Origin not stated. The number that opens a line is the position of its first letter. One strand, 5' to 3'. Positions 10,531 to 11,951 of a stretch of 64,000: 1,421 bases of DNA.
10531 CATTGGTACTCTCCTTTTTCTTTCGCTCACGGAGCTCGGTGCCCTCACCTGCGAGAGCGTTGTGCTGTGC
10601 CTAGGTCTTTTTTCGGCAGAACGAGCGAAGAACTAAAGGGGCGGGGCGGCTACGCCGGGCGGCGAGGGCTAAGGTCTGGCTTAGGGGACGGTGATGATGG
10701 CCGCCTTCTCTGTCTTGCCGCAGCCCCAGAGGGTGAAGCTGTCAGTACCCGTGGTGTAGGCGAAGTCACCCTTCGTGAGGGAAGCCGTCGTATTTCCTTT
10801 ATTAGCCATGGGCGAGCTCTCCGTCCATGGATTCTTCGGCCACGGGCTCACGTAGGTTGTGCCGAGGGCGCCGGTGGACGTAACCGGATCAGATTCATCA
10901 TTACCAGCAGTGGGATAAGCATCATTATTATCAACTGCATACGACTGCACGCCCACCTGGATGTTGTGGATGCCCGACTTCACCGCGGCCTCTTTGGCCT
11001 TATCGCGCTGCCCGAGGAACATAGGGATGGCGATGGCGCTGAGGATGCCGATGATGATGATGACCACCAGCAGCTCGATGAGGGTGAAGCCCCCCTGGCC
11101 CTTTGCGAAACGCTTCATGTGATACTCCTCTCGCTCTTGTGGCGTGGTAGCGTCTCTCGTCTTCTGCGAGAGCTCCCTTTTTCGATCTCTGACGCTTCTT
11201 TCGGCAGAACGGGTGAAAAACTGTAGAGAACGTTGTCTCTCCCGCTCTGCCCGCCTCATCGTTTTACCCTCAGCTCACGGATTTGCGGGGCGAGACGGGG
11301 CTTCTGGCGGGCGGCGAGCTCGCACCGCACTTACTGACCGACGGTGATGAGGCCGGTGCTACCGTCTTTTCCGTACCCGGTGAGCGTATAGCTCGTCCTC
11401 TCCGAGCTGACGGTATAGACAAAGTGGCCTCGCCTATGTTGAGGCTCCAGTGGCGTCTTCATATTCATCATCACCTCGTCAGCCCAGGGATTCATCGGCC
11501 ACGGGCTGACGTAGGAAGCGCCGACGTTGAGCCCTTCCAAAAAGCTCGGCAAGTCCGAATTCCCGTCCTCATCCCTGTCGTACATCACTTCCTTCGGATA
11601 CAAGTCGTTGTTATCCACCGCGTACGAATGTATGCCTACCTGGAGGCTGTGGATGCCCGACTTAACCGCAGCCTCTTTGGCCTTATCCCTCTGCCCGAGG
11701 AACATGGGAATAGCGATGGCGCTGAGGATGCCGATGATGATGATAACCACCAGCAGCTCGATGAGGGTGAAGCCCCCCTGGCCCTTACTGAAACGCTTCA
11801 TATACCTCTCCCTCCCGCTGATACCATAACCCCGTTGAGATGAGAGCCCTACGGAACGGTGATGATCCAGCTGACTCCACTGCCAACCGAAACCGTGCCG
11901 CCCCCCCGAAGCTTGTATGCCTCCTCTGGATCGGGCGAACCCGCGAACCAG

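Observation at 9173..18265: Tandem array of nine type IV pilin paralogs built as cassettes with conserved ends and hypervariable middles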

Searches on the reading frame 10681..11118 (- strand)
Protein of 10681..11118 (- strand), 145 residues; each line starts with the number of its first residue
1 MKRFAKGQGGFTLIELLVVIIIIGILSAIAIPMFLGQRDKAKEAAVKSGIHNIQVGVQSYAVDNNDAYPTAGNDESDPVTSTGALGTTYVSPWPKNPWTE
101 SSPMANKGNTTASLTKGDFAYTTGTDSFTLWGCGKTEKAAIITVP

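Call 6: search_protein_families(library=pfam, proteins=[window:10681-11118:-], max_evalue=0.1)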
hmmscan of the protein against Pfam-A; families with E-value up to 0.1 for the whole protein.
window:10681-11118:- (145 aa): 2 families
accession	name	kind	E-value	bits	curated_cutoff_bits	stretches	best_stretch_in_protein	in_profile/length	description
PF07963.17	N_methyl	-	1.8e-08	34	21.2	1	6-31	2-27/27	Prokaryotic N-terminal methylation motif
PF08334.16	T2SSG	-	0.009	16.5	21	1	35-109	3-81/108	Type II secretion system (T2SS), protein G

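Call 7: search_protein_families(library=ncbifam, proteins=[window:10681-11118:-], max_evalue=0.1)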
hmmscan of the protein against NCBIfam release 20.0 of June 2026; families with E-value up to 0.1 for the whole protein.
window:10681-11118:- (145 aa): 12 families
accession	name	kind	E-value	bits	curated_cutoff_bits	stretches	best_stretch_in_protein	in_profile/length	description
TIGR01710.1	typeII_sec_gspG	equivalog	1.1e-15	57.8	88.85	1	10-110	2-107/134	type II secretion system major pseudopilin GspG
NF041775.1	typeIV_PilA_Myxo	equivalog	3.7e-11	43.4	400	1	2-70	4-71/214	type IV pilin protein PilA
NF040999.1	pilin_ComGC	equivalog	1.5e-10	41.1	75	1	9-67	2-60/84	competence type IV pilus major pilin ComGC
NF007862.0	PRK10574.1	equivalog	2.8e-09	37.2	138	1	7-76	3-72/145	prepilin peptidase-dependent pilin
TIGR02532.1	IV_pilin_GFxxxE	domain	2.7e-08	33.3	16.3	1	8-31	1-24/24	prepilin-type N-terminal cleavage/methylation domain-containing protein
TIGR01708.2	typeII_sec_gspH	equivalog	3e-07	30.6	80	1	8-41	1-36/169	type II secretion system minor pseudopilin GspH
NF007800.0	PRK10506.1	equivalog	8.1e-05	22.5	158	1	3-42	3-42/163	prepilin peptidase-dependent protein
TIGR02596.1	TIGR02596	subfamily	0.00075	19.6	70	1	11-34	1-24/196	Verru_Chthon cassette protein D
NF040982.1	ComGD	equivalog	0.002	18.6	70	1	10-65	3-58/139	competence type IV pilus minor pilin ComGD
NF041013.1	T4P_ComGE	equivalog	0.0025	17.9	49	1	9-47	4-42/83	competence type IV pilus minor pilin ComGE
TIGR01711.1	gspJ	equivalog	0.029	14.2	64.85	1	9-36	1-28/192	type II secretion system minor pseudopilin GspJ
NF041002.1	pilin_ComGF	equivalog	0.05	13.8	80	1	9-34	2-27/139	competence type IV pilus minor pilin ComGF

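Call 11: find_homologous_proteins(query=window:10684-11118:-, max_evalue=0.00001)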
Query window:10684-11118:- (145 aa): 6836 proteins with E <= 0.00001 among 8000 candidates; the best 120 are listed.
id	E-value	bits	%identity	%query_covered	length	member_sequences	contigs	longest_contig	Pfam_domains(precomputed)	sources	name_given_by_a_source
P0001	9.3e-91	319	100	100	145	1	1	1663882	PF07963.18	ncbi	-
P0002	1.4e-50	189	68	100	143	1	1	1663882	PF07963.18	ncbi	-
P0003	8.4e-48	180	68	100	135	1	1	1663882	PF07963.18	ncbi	-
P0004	9.6e-45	170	59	100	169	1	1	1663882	PF07963.18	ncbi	-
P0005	1.2e-43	167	61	100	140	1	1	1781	PF07963.18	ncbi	-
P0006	3.0e-43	165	58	99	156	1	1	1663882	PF07963.18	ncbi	-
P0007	1.5e-42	163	62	99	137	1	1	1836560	PF07963.18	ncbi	-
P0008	4.4e-42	162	62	100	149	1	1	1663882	PF07963.18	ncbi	-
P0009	6.2e-42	161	60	100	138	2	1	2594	PF07963.18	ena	-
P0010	1.1e-41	160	64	100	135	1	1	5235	PF07963.18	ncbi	-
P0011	3.9e-41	158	62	100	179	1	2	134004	PF07963.18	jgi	jgi:prepilin-type N-terminal cleavage/methylation domain-containing protein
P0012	4.4e-41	158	60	100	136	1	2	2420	PF07963.18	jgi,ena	-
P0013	4.9e-41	158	62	100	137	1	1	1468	PF07963.18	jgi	jgi:prepilin-type N-terminal cleavage/methylation domain-containing protein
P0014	5.1e-41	158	61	100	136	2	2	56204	PF07963.18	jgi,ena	-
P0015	5.7e-41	158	60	100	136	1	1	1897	PF07963.18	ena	-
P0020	1.0e-40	157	62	100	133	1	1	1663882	PF07963.18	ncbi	-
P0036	1.3e-39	154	59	100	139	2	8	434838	PF07963.18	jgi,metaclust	metaclust:\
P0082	7.6e-38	148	61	100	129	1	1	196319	PF07963.18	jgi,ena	-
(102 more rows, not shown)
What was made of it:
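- More than 6800 homologues at E < 1e-5 (call 11).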

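Call 12: find_encoding_contigs(protein=P0001, flank=1000, max_places=3)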
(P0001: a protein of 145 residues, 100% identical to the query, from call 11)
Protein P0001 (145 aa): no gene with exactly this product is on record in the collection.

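Call 23: find_encoding_contigs(protein=P0007, flank=10000, max_places=3)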
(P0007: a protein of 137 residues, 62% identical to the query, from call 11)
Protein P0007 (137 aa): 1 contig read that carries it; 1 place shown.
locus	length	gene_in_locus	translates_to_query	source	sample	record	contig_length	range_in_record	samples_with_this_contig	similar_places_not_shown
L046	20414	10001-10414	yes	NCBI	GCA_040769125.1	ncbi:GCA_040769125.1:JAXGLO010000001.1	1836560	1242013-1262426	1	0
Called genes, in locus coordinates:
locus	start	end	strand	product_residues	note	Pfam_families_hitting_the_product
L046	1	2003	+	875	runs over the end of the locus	PF01411:tRNA-synt_2c, PF07973:tRNA_SAD, PF02272:DHHA1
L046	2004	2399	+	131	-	PF03652:RuvX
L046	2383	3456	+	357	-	PF02618:YceG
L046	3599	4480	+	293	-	PF08501:Shikimate_dh_N, PF18317:SDH_C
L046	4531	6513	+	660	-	PF05157:MshEN, PF00437:T2SSE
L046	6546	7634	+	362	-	PF00437:T2SSE, PF25199:nSTAND_NTPase5 (faint), PF13401:AAA_22 (faint)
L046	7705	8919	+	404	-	PF28597:T2SSF_N, PF00482:T2SSF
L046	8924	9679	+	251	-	PF04542:Sigma70_r2, PF04539:Sigma70_r3 (faint), PF04545:Sigma70_r4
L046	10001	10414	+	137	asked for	PF07963:N_methyl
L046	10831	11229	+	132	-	PF07963:N_methyl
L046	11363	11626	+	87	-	-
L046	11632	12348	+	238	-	PF00005:ABC_tran, PF13304:AAA_21 (faint)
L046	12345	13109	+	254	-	PF12679:ABC2_membrane_2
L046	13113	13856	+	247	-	-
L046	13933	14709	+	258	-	PF06750:A24_N_bact, PF01478:Peptidase_A24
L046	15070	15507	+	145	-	-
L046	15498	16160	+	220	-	-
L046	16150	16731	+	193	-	PF07963:N_methyl (weak)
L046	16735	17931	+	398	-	-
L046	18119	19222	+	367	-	PF11104:PilM_2, PF14450:FtsA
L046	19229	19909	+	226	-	PF05137:PilN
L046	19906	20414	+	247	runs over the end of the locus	PF04612:T2SSM (weak), PF04350:PilO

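Call 24: find_encoding_contigs(protein=P0003, flank=10000, max_places=3)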
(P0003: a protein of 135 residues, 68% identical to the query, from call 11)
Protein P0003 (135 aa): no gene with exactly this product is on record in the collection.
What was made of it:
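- Tried and rejected: find_encoding_contigs has no record of P0001 or P0003 (calls 12, 24).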

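Call 36: list_cluster_members(proteins=[P0001, P0003, P0020])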
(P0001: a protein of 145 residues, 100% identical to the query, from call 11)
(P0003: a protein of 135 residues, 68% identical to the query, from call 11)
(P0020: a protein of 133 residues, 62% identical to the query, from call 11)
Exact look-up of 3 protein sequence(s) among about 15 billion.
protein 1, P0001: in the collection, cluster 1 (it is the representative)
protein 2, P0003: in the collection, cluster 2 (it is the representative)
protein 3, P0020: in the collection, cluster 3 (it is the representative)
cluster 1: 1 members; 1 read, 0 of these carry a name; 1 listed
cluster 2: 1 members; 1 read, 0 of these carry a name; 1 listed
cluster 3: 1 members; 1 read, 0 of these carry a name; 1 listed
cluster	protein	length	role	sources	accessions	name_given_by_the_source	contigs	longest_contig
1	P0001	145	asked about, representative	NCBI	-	-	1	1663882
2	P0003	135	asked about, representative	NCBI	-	-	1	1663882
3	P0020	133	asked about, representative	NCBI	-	-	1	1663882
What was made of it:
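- Tried and rejected: list_cluster_members gave no accession or name (call 36).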

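Call 46: predict_structure(alignment_id=A3)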
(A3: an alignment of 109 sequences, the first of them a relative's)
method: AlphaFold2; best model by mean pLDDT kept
length: 145 residues; sequences in the alignment: 109
mean_pLDDT: 84.1   pTM: 0.74
mean pLDDT of the five models: 84.1, 83.4, 81.0, 79.7, 77.7
residues with pLDDT >= 90: 69; 70-90: 50; 50-70: 21; < 50: 5
segments of 3 or more residues with pLDDT < 50: 79-81
pLDDT, mean of each block of 10 residues (from residue 1): 61 88 95 94 95 91 89 54 66 88 85 89 89 91 90
secondary structure, 60 per line:
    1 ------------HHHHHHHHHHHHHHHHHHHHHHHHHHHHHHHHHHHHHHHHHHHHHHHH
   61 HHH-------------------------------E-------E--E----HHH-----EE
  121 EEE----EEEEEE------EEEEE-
elements in order: H13-63 E119-123 E128-133 E140-144
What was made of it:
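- On Type IV pilin (class III signal peptide protein): AlphaFold model of C has helix 13-63 and strands 119-123, 128-133 and 140-144, pLDDT 84 (call 46).
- AlphaFold model pLDDT 84, with helix 13-63 and three C-terminal strands (call 46).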

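Call 49: fold_search(model_id=the predicted structure, library=pdb)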
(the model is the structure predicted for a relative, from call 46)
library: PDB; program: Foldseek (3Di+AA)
matches with E <= 10: 6; with E <= 0.001: 0
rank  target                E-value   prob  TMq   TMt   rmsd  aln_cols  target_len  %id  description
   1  7t31_B                3.8e+00  0.06  0.31  0.11   9.6       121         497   16  X-ray Structure of Clostridiodies difficile PilW (released 2022-10-19)
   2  8dx4_B                5.0e+00  0.06  0.34  0.11   9.7       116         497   16  Clostridioides difficile R20291 minor pilin - PilW fused with Maltose Binding Protein (released 2022-09-21)
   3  6nya_A                7.4e+00  0.04  0.20  0.03   8.4        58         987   26  Crystal Structure of ubiquitin E1 (Uba1) in complex with Ubc3 (Cdc34) and ubiquitin (released 2019-08-07)
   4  2hc5_MODEL_1_A        8.0e+00  0.04  0.17  0.20   4.5        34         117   12  Solution NMR Structure of Protein yvyC from Bacillus subtilis. Northeast Structural Genomics Consortium Target (released 2006-08-15)
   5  4y3o_B                8.0e+00  0.01  0.13  0.05  12.0        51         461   16  Crystal structure of Ribosomal oxygenase NO66 in complex with substrate Rpl8 peptide and Ni(II) and cofactor N-oxalygl (released 2015-10-07)
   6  4nnj_A                9.7e+00  0.03  0.20  0.03   8.2        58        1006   26  Crystal structure of Uba1 in complex with ubiquitin-AMP and thioesterified ubiquitin (released 2014-05-07)
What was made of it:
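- On Type IV pilin (class III signal peptide protein): Foldseek against PDB gave nothing significant (call 49).
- Tried and rejected: Foldseek against PDB gave no significant match (call 49).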

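Call 60: search_protein_families(library=ncbifam, proteins=[L046:8924-9679:+], max_evalue=0.00001)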
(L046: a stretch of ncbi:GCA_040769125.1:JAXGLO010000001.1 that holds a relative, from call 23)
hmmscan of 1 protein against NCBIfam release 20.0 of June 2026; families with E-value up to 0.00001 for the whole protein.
L046:8924-9679:+ (251 aa): 47 families (the best 25 are shown)
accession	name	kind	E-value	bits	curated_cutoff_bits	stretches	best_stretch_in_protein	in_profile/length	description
TIGR02980.1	SigBFG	subfamily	1.5e-48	165.5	234.35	1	23-246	3-225/227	SigB/SigF/SigG family RNA polymerase sigma factor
NF005644.0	PRK07408.1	subfamily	2.3e-43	148.7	261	1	10-248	14-254/258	RNA polymerase sigma factor SigF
TIGR02885.1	spore_sigF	equivalog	1.8e-40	139.2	321.45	1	19-246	7-230/231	RNA polymerase sporulation sigma factor SigF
NF004052.0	PRK05572.1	subfamily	1.4e-39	136.1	311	1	10-247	20-250/252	SigF/SigG family RNA polymerase sporulation sigma factor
NF005514.0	PRK07122.1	subfamily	1.2e-38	132.8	372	1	24-247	41-263/264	RNA polymerase sigma factor SigF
NF006071.0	PRK08215.1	equivalog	3.5e-31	108.7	372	1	2-244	17-254/258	RNA polymerase sporulation sigma factor SigG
TIGR02941.1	Sigma_B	equivalog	1.4e-29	103.4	315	1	12-245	18-251/255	RNA polymerase sigma factor SigB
TIGR02937.1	sigma70-ECF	superfamily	5.2e-29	101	42.9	1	24-245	2-163/165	sigma-70 family RNA polymerase sigma factor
TIGR02850.1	spore_sigG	equivalog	7.8e-29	100.9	457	1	2-243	14-250/254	RNA polymerase sporulation sigma factor SigG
TIGR02479.1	FliA_WhiG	subfamily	2.5e-22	79.7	189.6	1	50-247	26-223/224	FliA/WhiG family RNA polymerase sigma factor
NF041931.2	MzaA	equivalog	8.8e-22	77.7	800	1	25-238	477-691/726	MZA anti-phage system associated sigma-70 family RNA polymerase sigma factor MzaA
NF004935.0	PRK06288.1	equivalog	1.4e-20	74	343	1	8-249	18-264/270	RNA polymerase sigma factor WhiG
TIGR02393.1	RpoD_Cterm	equivalog_domain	5.4e-19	68.7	354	1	26-239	3-215/238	RNA polymerase sigma factor RpoD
TIGR02394.1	rpoS_proteo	equivalog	7.9e-19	68.2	378.7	1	11-248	34-275/285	RNA polymerase sigma factor RpoS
NF004471.0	PRK05803.1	subfamily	7.2e-18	64.7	252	1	2-103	29-130/235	RNA polymerase sporulation sigma factor SigK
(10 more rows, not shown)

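Call 67: find_encoding_contigs(protein=P0036, flank=10000, max_places=2)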
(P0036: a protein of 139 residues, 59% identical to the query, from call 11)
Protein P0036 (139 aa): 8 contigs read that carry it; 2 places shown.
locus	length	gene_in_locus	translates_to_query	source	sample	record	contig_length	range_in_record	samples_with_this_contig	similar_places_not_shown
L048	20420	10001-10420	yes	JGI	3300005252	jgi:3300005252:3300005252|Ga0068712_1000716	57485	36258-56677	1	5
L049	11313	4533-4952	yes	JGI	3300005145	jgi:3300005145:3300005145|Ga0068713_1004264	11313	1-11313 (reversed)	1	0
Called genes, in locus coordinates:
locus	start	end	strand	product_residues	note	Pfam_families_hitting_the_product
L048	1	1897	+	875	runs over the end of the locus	PF01411:tRNA-synt_2c, PF07973:tRNA_SAD, PF02272:DHHA1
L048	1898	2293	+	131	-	PF03652:RuvX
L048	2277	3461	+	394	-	PF02618:YceG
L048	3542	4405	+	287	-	PF08501:Shikimate_dh_N, PF18317:SDH_C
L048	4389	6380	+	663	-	PF05157:MshEN, PF00437:T2SSE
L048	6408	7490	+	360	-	PF00437:T2SSE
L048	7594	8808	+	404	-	PF28597:T2SSF_N, PF00482:T2SSF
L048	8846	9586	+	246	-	PF04542:Sigma70_r2, PF04539:Sigma70_r3 (weak), PF04545:Sigma70_r4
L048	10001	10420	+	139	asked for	PF07963:N_methyl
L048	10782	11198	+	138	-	PF07963:N_methyl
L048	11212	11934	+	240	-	PF00005:ABC_tran, PF13304:AAA_21 (faint)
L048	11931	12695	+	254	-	PF12679:ABC2_membrane_2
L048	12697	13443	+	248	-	-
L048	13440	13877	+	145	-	-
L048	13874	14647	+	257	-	PF06750:A24_N_bact, PF01478:Peptidase_A24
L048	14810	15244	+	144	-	-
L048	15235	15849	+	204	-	-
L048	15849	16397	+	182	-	PF07963:N_methyl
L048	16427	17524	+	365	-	-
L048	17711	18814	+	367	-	PF11104:PilM_2, PF14450:FtsA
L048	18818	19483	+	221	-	PF05137:PilN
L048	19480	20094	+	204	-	PF04612:T2SSM (weak), PF04350:PilO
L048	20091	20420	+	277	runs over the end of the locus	-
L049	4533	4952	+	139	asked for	PF07963:N_methyl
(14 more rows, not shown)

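Call 68: find_encoding_contigs(protein=P0082, flank=10000, max_places=2)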
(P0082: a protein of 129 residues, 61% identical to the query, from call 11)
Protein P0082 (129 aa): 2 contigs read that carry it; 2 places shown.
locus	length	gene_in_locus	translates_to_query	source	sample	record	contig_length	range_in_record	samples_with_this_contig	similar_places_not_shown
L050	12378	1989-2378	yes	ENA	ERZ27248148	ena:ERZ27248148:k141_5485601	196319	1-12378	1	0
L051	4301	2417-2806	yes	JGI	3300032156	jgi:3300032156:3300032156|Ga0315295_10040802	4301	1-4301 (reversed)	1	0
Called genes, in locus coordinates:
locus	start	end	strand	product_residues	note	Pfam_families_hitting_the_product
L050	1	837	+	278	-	?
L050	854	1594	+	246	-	PF04542:Sigma70_r2, PF04539:Sigma70_r3 (weak), PF04545:Sigma70_r4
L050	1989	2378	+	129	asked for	PF07963:N_methyl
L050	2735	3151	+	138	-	PF07963:N_methyl, PF08334:T2SSG (faint)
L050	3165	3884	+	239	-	PF00005:ABC_tran, PF13304:AAA_21 (faint)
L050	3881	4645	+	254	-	PF12679:ABC2_membrane_2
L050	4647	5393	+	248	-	-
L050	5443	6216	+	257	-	PF06750:A24_N_bact, PF01478:Peptidase_A24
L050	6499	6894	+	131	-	PF12019:GspH (faint)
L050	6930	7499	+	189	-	-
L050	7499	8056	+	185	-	PF07963:N_methyl (weak)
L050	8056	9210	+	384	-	-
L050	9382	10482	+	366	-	PF11104:PilM_2, PF14450:FtsA (weak)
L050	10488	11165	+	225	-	PF05137:PilN (weak)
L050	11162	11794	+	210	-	PF04350:PilO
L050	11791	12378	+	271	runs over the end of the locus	-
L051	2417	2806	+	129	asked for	PF07963:N_methyl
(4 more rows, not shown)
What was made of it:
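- On Type IVa pilus major pilin (as opposed to minor pilin): Homologues at 57-68% identity occupy that position in L046, L048 and L050 (calls 23, 67, 68).
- Homologues P0007, P0036 and P0082 lie in pilB-pilT-pilC-sigma-pilin-pilin-ABC-pilD-minor pilins-pilMNO clusters (calls 23, 67, 68). Homologues sit in clusters with a second T2SSE-family ATPase of PilT-like size beside pilB, and with PilM, PilN and PilO, typical of type IVa pili (calls 23, 67, 68).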

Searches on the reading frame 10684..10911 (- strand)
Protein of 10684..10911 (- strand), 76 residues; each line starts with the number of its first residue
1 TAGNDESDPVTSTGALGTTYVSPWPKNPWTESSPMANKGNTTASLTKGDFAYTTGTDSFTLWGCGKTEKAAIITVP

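Call 74: search_protein_representatives(protein=window:10684-10911:-)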
Query: 76 residues. Proteins with E-value up to 0.001 (for the whole library): 13; up to 1e-10: 0; up to 1e-30: 0. The best 13 are listed.
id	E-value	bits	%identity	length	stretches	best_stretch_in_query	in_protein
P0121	6.4e-09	51.7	48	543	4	8-61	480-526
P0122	2.9e-08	49.6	50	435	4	12-58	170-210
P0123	3.1e-06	43.1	53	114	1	8-75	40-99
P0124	3.9e-06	42.8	44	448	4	7-63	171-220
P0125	5.5e-06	42.3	43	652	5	17-61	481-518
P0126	9.0e-06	41.7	42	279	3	4-63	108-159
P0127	4.3e-05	39.5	42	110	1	15-76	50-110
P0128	5.8e-05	39.1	46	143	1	4-76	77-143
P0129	1.8e-04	37.5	49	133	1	9-67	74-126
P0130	2.1e-04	37.3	43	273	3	7-57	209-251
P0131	2.4e-04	37.1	50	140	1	19-75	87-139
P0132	5.4e-04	36.0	45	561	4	8-61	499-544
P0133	8.5e-04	35.4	34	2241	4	9-41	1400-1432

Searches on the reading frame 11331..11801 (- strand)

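Call 6: search_protein_families(library=pfam, proteins=[window:11331-11801:-], max_evalue=0.1)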
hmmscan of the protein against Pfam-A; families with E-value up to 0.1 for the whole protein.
window:11331-11801:- (156 aa): 2 families
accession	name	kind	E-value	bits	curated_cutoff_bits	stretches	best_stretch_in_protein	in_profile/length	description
PF07963.17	N_methyl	-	1.2e-08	34.6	21.2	1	6-31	2-27/27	Prokaryotic N-terminal methylation motif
PF08334.16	T2SSG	-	3.4e-05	24.3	21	1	35-150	3-97/108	Type II secretion system (T2SS), protein G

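Call 7: search_protein_families(library=ncbifam, proteins=[window:11331-11801:-], max_evalue=0.1)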
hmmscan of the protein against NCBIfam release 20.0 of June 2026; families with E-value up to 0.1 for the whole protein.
window:11331-11801:- (156 aa): 14 families
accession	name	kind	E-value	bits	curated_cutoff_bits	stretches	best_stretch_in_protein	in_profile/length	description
TIGR01710.1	typeII_sec_gspG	equivalog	4.1e-16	59.2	88.85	1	10-115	2-104/134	type II secretion system major pseudopilin GspG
NF041775.1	typeIV_PilA_Myxo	equivalog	3.8e-11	43.4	400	1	2-62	4-64/214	type IV pilin protein PilA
NF040999.1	pilin_ComGC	equivalog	1.1e-09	38.3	75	1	9-67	2-60/84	competence type IV pilus major pilin ComGC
NF007862.0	PRK10574.1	equivalog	6.3e-09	36.1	138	1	7-65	3-61/145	prepilin peptidase-dependent pilin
TIGR02532.1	IV_pilin_GFxxxE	domain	3.2e-08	33.1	16.3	1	8-31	1-24/24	prepilin-type N-terminal cleavage/methylation domain-containing protein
TIGR01708.2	typeII_sec_gspH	equivalog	3.4e-07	30.4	80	1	8-41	1-36/169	type II secretion system minor pseudopilin GspH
TIGR02596.1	TIGR02596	subfamily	0.00019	21.6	70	1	11-34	1-24/196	Verru_Chthon cassette protein D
NF007800.0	PRK10506.1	equivalog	0.0002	21.2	158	1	3-38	3-38/163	prepilin peptidase-dependent protein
NF041013.1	T4P_ComGE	equivalog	0.0031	17.6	49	1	9-44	4-39/83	competence type IV pilus minor pilin ComGE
NF040982.1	ComGD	equivalog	0.0091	16.4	70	1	10-34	3-27/139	competence type IV pilus minor pilin ComGD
TIGR01711.1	gspJ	equivalog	0.02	14.7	64.85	1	9-38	1-30/192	type II secretion system minor pseudopilin GspJ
NF038303.1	EPS_HpsB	equivalog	0.029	14.4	150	1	8-30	2-25/211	hormogonium polysaccharide secretion pseudopilin HpsB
NF041002.1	pilin_ComGF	equivalog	0.056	13.7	80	1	9-34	2-27/139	competence type IV pilus minor pilin ComGF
NF038304.1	EPS_HpsC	equivalog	0.096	12.2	200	0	4-23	16-35/318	hormogonium polysaccharide secretion pseudopilin HpsC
